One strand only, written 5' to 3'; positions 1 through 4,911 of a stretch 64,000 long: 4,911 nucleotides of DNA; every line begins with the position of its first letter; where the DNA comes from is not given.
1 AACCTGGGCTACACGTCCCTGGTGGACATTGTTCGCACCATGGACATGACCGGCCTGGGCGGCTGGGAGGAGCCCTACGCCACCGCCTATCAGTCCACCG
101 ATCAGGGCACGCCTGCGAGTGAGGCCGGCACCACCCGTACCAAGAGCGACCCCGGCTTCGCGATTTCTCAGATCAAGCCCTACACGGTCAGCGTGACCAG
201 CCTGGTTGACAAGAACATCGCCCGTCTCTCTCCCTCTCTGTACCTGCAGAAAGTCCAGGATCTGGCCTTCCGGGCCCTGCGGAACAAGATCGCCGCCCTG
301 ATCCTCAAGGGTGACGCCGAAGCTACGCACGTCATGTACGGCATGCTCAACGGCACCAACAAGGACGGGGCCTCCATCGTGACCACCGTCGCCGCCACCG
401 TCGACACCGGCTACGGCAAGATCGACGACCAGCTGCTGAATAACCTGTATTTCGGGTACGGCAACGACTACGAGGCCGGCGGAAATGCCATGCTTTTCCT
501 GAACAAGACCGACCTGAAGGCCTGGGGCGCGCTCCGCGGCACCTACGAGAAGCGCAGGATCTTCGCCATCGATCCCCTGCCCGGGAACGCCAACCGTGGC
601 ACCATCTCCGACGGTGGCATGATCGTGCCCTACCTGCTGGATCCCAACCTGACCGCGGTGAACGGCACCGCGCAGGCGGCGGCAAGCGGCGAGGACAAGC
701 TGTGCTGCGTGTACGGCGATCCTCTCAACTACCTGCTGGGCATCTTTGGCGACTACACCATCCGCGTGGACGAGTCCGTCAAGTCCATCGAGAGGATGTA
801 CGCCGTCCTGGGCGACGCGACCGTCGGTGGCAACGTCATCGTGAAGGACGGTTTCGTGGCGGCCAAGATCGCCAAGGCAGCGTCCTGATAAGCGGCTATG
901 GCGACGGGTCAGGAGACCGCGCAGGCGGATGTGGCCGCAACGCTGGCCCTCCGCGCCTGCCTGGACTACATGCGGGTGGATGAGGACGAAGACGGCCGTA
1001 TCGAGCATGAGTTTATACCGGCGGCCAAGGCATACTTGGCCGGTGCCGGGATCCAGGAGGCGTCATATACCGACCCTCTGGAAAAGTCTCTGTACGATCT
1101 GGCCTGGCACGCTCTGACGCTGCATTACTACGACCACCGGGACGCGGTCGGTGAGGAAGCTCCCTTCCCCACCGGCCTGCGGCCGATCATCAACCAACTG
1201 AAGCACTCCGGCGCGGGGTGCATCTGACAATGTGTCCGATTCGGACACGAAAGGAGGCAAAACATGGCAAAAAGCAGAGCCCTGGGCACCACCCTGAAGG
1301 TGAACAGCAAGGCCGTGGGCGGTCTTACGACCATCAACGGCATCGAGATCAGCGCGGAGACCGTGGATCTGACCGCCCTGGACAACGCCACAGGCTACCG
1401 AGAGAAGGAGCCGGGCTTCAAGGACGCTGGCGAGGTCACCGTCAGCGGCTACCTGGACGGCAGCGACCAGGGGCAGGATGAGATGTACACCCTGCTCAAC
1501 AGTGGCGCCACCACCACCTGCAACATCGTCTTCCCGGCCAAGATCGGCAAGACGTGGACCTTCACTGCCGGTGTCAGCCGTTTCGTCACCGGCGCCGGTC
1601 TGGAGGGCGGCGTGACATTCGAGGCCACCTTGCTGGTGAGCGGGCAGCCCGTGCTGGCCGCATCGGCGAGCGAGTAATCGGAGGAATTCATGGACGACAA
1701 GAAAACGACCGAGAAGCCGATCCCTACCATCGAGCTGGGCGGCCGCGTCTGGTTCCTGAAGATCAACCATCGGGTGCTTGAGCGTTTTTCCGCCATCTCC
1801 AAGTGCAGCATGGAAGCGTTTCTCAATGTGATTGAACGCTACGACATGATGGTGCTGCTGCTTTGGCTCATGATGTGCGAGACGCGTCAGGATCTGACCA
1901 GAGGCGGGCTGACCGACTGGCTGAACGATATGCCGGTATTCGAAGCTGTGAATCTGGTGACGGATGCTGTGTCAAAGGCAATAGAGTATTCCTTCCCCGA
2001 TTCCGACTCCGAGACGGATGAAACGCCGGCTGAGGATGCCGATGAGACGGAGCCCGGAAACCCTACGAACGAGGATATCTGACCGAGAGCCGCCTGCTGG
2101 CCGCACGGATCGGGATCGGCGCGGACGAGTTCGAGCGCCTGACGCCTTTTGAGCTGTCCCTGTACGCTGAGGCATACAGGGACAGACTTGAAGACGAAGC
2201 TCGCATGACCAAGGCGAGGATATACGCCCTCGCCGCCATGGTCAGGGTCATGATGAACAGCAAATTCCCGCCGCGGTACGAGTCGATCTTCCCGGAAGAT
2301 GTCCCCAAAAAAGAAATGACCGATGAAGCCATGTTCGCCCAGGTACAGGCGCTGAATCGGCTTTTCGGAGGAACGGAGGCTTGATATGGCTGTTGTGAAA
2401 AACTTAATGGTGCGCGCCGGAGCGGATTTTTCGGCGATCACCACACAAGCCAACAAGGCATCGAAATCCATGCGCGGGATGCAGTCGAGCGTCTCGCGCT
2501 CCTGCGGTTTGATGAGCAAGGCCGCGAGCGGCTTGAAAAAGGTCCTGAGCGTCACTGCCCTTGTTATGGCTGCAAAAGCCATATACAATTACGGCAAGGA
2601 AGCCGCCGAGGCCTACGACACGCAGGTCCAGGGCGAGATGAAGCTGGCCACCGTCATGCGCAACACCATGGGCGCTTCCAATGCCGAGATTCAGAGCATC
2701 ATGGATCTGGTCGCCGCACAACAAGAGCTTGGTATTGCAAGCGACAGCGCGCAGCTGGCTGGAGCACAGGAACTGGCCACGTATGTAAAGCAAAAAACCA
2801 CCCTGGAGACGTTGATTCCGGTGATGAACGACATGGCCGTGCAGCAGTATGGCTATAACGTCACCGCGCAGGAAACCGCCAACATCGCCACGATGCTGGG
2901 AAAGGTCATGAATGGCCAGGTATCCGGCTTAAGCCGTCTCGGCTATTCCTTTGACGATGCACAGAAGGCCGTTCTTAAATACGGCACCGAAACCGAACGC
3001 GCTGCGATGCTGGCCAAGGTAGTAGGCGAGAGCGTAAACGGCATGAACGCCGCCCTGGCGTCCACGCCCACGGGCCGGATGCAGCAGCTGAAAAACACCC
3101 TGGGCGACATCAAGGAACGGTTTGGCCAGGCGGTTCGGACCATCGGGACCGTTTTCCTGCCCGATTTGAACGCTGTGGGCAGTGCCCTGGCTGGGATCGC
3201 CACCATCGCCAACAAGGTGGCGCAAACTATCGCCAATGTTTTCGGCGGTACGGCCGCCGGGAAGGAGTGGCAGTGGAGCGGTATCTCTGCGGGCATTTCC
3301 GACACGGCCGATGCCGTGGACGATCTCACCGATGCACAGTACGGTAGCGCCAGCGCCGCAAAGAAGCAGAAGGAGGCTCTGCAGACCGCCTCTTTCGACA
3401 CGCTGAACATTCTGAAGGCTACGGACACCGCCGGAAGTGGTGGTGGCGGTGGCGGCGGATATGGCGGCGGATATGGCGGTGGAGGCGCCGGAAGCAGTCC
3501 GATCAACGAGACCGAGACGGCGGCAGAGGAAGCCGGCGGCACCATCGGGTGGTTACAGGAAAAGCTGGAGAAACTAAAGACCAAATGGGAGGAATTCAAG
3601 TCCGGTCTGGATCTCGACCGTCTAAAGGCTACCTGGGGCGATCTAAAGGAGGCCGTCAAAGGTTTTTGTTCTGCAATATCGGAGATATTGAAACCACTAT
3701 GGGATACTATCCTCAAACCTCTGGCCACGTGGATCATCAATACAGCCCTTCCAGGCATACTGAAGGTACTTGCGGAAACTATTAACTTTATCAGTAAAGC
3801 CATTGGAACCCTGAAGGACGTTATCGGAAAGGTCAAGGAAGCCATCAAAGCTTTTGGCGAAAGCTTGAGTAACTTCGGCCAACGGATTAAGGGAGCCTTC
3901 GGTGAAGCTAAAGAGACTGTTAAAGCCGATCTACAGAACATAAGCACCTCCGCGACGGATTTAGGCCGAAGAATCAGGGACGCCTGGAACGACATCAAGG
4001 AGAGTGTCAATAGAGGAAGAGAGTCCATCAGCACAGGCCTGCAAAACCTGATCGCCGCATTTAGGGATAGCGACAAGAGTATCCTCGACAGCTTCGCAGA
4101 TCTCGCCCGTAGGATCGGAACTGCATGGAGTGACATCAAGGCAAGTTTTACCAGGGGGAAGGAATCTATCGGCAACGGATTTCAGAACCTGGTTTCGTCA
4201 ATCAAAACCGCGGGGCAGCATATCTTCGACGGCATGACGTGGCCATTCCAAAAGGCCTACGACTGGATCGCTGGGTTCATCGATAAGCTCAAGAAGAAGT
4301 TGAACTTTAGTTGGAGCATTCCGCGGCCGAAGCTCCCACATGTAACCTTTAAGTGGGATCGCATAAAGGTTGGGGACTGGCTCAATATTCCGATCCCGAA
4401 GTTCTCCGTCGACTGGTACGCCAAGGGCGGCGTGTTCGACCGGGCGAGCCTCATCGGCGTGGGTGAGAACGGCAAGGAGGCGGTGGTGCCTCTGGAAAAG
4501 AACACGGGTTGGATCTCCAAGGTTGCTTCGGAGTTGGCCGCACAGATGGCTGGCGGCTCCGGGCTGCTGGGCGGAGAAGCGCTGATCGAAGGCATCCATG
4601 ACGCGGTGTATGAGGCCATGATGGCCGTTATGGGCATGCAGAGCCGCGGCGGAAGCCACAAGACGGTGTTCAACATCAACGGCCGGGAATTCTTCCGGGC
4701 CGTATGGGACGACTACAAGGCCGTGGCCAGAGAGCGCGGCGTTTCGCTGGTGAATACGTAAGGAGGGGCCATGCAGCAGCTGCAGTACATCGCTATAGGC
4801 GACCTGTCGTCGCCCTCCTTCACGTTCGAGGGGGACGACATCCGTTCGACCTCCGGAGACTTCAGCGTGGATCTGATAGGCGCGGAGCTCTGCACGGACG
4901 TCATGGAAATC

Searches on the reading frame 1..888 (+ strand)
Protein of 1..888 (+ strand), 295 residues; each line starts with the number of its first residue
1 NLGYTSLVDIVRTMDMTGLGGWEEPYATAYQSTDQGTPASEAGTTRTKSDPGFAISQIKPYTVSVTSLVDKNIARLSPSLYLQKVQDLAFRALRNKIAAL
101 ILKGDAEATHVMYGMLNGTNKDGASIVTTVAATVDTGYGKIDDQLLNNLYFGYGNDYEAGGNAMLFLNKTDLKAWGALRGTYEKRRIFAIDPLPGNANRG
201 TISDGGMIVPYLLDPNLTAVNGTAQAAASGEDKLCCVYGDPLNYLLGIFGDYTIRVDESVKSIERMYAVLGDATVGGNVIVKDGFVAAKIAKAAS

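Call 4: search_protein_families(library=phrogs, proteins=[window:1-888:+])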
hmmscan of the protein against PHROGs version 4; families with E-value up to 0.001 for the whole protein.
window:1-888:+ (295 aa): 1 family
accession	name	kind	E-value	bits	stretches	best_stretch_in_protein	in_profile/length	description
phrog_10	-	head and packaging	3.1e-05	24.1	1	42-294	419-639/752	major head protein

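Call 7: search_protein_families(library=pfam, proteins=[window:1-888:+], max_evalue=0.01)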
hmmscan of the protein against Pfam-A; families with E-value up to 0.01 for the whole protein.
window:1-888:+ (295 aa): 1 family
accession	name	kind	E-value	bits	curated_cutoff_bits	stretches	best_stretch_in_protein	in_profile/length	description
PF05065.19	Phage_capsid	-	1.2e-07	31.9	24.2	1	32-289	45-279/280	Phage capsid family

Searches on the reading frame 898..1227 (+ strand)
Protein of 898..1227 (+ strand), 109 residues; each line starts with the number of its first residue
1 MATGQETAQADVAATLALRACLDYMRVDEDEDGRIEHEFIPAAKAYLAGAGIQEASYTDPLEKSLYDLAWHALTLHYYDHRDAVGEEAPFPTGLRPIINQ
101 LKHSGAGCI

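Call 4: search_protein_families(library=phrogs, proteins=[window:898-1227:+])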
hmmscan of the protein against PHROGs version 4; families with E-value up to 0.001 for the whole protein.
window:898-1227:+ (109 aa): 1 family
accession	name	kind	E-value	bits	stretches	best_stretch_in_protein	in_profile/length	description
phrog_40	-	connector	1.2e-10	42.2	1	23-104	49-133/201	head-tail adaptor Ad1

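Call 7: search_protein_families(library=pfam, proteins=[window:898-1227:+], max_evalue=0.01)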
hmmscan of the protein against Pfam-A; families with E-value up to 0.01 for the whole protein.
window:898-1227:+ (109 aa): 0 families

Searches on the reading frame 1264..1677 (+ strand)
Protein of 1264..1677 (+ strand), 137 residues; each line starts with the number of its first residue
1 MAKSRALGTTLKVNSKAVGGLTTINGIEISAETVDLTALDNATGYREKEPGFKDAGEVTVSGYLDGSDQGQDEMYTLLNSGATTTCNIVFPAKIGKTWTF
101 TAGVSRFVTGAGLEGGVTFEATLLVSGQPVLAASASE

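Call 4: search_protein_families(library=phrogs, proteins=[window:1264-1677:+])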
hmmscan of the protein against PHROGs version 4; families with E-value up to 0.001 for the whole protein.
window:1264-1677:+ (137 aa): 3 families
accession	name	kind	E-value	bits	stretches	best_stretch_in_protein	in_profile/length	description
phrog_158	-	tail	1e-18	68.9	1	9-134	22-161/376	major tail protein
phrog_1407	-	tail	4.7e-13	50.3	1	12-133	34-165/258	major tail protein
phrog_41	-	tail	3.9e-10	40.7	1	24-134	44-153/245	major tail protein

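Call 7: search_protein_families(library=pfam, proteins=[window:1264-1677:+], max_evalue=0.01)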
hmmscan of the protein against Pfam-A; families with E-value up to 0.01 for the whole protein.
window:1264-1677:+ (137 aa): 3 families
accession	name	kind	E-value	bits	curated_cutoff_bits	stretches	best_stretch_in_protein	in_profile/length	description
PF06199.17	Phage_tail_2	-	2.5e-08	34.5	23.8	1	14-130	19-131/132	Phage tail tube protein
PF16461.11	Phage_TTP_12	-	1.3e-06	28.8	26.1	1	22-132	26-135/135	Lambda phage tail tube protein, TTP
PF16460.11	Phage_TTP_11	-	3e-05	24.2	28.4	1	17-85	22-88/154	Phage tail tube, TTP, lambda-like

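Call 32: list_cluster_members(proteins=[window:1264-1674:+, window:7759-8124:+, window:8794-9921:+, window:4771-5970:+, window:6022-7743:+, window:9949-10794:+])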
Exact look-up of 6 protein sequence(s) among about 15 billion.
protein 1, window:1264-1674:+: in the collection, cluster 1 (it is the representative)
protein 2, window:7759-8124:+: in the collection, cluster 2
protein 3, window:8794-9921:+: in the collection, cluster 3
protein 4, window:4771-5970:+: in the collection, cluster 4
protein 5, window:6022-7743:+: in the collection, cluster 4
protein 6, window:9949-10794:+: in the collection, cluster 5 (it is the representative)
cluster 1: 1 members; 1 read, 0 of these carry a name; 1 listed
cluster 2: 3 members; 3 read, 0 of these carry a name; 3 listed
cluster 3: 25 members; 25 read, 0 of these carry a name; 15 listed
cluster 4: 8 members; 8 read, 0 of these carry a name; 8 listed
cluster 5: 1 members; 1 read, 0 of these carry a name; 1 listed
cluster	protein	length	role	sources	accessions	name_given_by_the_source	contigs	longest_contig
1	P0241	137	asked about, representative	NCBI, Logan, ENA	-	-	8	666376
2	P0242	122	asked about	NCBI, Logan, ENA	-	-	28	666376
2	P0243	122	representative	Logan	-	-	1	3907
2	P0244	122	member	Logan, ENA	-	-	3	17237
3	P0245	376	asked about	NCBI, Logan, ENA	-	-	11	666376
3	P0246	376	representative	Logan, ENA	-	-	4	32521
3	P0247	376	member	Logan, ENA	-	-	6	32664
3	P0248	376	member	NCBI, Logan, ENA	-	-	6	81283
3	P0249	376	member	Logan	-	-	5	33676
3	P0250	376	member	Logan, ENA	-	-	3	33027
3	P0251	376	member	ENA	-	-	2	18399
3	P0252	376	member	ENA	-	-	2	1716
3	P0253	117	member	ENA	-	-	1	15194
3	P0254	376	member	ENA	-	-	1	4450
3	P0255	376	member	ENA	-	-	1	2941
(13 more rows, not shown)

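Call 42: find_encoding_contigs(protein=window:1264-1677:+, flank=10000, max_places=6)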
Protein window:1264-1677:+ (137 aa): 10 contigs read that carry it; 2 places shown.
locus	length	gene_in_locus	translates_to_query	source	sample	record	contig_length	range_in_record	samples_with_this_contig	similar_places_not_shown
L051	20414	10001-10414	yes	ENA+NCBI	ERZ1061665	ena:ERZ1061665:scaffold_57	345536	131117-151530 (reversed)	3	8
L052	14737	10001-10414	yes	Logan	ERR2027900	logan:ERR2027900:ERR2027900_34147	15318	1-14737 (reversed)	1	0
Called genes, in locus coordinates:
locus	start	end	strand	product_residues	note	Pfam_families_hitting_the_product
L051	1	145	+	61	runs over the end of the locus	-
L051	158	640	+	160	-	-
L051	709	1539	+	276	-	PF23343:REP_ORF2-G2P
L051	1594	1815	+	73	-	PF14205:Cys_rich_KTR (weak)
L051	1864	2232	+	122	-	PF01844:HNH (weak)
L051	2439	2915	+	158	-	PF05119:Terminase_4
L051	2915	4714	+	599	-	PF03354:TerL_ATPase, PF20441:TerL_nuclease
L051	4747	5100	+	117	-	PF05521:Phage_HCP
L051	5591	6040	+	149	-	-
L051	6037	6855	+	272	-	PF00574:CLP_protease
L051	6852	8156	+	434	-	PF04860:Phage_portal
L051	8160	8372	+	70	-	-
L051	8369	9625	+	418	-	PF05065:Phage_capsid (weak)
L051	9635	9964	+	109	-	-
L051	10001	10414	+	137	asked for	PF06199:Phage_tail_2, PF16461:Phage_TTP_12 (weak)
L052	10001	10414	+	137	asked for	PF06199:Phage_tail_2, PF16461:Phage_TTP_12 (weak)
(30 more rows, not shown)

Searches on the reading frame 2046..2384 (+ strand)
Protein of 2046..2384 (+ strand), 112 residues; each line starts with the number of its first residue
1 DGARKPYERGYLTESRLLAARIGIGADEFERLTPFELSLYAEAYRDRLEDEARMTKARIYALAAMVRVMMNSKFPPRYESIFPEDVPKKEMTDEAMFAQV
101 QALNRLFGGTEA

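Call 5: search_protein_families(library=phrogs, proteins=[window:2046-2384:+])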
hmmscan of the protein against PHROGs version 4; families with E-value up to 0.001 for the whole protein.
window:2046-2384:+ (112 aa): 1 family
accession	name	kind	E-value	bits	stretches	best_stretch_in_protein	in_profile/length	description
phrog_19318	-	unknown function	1.2e-08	36.2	1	21-106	6-88/105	-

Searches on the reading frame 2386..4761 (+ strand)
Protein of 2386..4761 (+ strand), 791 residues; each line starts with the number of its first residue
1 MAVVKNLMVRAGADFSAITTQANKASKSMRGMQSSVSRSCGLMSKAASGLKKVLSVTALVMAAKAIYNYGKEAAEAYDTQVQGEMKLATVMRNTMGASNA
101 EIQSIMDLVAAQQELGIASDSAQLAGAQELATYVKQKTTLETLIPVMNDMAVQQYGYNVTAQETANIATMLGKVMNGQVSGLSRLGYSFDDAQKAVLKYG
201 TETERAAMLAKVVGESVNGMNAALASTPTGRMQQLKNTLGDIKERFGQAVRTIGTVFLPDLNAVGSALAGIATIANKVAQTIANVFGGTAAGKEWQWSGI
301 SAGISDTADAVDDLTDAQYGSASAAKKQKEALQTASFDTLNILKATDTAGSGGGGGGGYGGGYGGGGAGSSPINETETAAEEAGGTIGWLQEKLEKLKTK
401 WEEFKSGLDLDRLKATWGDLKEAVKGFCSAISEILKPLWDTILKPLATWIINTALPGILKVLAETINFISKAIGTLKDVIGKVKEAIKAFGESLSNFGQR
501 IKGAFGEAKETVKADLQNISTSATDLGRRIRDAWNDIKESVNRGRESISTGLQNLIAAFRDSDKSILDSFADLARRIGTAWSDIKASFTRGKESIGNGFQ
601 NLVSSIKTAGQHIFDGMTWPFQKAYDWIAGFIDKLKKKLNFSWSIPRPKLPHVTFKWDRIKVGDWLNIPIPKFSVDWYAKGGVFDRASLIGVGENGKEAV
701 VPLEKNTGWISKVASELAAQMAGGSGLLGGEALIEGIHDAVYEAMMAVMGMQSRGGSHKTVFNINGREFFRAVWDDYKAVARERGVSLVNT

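Call 4: search_protein_families(library=phrogs, proteins=[window:2386-4761:+])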
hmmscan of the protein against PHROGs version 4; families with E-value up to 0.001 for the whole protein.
window:2386-4761:+ (791 aa): 9 families
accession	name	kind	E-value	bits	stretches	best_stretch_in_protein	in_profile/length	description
phrog_1535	-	tail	2.6e-48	166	3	439-789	852-1149/1152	tail length tape measure protein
phrog_17020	-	unknown function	1.4e-31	110.9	1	430-721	46-302/353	-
phrog_28918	-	unknown function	5.2e-21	75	1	650-757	1304-1406/1445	-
phrog_167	-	tail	2.2e-15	56.5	1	7-652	298-1021/1555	tail length tape measure protein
phrog_31409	-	tail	8.5e-12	45.8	1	222-334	234-346/365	tail length tape measure protein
phrog_38258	-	unknown function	1.7e-11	44.6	1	495-707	199-420/427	-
phrog_1272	-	tail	5.3e-11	42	1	208-666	767-1091/1606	tail length tape measure protein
phrog_31167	-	unknown function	1.7e-09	38.1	1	221-607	42-455/515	-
phrog_28958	-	unknown function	2.2e-07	31.7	1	594-707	40-169/295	-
